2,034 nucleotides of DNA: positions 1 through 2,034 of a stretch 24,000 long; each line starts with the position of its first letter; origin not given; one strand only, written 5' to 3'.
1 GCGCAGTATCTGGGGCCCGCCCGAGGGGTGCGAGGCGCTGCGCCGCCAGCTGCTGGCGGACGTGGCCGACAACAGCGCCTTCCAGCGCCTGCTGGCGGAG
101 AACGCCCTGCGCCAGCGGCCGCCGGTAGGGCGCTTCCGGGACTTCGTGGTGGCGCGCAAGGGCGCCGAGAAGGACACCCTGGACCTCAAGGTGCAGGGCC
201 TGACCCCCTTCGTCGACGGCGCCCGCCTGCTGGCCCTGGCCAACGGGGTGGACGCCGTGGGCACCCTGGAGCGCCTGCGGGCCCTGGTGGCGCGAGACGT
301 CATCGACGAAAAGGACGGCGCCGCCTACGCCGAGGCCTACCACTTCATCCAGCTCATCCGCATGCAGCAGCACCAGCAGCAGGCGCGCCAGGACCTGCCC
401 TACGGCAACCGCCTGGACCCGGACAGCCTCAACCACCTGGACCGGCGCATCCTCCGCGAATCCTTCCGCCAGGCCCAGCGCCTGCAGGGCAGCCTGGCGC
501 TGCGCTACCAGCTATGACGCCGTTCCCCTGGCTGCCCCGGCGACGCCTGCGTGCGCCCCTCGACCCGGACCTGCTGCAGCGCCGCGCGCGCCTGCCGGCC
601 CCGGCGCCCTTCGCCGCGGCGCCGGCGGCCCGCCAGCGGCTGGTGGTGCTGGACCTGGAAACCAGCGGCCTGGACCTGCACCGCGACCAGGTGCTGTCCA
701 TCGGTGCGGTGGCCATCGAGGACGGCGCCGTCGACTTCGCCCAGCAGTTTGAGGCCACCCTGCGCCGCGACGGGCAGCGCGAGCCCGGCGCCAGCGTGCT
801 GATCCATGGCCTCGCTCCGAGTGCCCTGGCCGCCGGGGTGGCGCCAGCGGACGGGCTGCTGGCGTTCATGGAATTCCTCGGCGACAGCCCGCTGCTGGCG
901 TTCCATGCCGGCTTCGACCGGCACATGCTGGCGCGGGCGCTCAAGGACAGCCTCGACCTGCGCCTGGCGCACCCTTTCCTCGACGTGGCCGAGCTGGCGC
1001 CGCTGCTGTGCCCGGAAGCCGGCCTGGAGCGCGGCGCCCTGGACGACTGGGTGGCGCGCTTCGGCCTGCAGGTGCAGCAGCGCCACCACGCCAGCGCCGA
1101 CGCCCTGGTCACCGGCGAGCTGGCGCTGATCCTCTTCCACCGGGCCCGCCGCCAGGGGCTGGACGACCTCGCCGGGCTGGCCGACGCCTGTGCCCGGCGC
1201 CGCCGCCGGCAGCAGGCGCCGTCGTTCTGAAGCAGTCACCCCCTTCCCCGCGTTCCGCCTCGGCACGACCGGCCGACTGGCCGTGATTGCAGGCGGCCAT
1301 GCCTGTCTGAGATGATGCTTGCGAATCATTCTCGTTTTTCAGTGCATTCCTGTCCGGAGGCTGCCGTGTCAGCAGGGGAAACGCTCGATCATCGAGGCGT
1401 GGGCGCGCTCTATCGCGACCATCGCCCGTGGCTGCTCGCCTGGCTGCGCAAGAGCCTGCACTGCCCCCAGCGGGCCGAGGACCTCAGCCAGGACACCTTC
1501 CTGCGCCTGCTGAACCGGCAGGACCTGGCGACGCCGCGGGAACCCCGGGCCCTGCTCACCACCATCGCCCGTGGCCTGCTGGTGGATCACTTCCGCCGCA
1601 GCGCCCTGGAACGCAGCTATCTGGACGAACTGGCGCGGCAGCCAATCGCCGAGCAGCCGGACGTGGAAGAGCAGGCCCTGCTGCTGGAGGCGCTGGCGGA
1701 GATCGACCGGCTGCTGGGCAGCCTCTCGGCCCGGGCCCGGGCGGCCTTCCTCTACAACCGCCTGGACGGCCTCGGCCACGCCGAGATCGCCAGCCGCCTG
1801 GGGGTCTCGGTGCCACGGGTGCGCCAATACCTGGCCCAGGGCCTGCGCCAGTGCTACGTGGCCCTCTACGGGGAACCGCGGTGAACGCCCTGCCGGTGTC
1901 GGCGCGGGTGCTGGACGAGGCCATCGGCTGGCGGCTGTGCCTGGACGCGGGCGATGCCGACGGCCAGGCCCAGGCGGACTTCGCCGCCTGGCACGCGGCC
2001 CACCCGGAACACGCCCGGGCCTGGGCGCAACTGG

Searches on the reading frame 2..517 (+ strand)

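Call 13: search_protein_families(library=pfam, proteins=[window:2-517:+], max_evalue=0.001)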
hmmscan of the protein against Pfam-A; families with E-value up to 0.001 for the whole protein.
window:2-517:+ (171 aa): 1 family
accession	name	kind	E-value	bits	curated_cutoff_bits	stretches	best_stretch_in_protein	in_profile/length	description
PF10335.14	DUF294_C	-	2.5e-46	157.5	22.5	1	26-169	2-145/145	Putative nucleotidyltransferase substrate binding domain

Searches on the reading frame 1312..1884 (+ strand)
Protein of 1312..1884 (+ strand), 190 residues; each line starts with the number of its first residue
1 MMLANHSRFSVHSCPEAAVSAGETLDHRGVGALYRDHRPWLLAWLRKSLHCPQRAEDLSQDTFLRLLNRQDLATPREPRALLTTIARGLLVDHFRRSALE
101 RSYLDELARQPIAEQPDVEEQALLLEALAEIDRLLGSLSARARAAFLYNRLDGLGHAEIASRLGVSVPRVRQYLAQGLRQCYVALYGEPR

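Call 13: search_protein_families(library=pfam, proteins=[window:1312-1884:+], max_evalue=0.001)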
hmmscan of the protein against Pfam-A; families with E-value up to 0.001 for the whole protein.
window:1312-1884:+ (190 aa): 5 families
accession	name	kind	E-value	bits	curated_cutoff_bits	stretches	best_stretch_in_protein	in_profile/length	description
PF08281.18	Sigma70_r4_2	-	4.3e-16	58.7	25.7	1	129-181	2-54/54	Sigma-70, region 4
PF04542.20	Sigma70_r2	-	2.2e-14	53.5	24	1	33-97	1-68/71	Sigma-70 region 2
PF04545.22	Sigma70_r4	-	2.4e-07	30.6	24.1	1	134-181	1-48/50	Sigma-70, region 4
PF13384.12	HTH_23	-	1.5e-05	25.1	24.6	1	138-175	2-39/50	Homeodomain-like domain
PF07638.17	Sigma70_ECF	-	2.4e-05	24.8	21.1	1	58-172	52-170/185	ECF sigma factor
